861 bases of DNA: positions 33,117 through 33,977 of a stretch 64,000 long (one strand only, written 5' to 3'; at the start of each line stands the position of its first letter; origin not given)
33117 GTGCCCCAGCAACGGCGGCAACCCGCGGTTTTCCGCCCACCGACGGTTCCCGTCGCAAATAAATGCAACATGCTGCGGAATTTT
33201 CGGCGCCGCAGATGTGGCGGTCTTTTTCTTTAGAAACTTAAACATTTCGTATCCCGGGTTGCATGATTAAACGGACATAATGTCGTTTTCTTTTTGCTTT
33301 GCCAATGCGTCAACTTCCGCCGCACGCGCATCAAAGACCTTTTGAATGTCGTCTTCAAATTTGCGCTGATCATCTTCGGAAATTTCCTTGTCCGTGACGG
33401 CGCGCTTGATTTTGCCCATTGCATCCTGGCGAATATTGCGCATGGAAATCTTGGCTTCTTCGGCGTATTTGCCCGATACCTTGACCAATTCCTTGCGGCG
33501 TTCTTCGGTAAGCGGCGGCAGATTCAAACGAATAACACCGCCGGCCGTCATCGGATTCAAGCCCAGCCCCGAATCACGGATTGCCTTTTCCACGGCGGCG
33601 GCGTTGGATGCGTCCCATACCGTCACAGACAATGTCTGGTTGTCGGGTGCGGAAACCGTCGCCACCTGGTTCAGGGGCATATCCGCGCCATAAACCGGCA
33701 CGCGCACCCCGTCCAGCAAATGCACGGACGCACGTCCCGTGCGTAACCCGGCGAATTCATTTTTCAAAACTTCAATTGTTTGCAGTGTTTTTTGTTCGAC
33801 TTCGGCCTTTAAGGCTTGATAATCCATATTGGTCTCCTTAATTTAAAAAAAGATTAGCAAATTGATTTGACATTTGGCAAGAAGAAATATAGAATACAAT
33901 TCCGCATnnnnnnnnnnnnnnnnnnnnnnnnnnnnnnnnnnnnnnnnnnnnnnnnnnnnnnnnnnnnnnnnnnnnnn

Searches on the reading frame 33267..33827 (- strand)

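Call 86: search_protein_families(library=pfam, proteins=[window:33267-33827:-], max_evalue=0.001)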
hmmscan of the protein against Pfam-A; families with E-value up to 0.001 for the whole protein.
window:33267-33827:- (186 aa): 1 family
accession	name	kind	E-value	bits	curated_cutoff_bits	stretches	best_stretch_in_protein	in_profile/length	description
PF01765.24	RRF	-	6.7e-63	211.8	29.7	1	21-184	1-164/164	Ribosome recycling factor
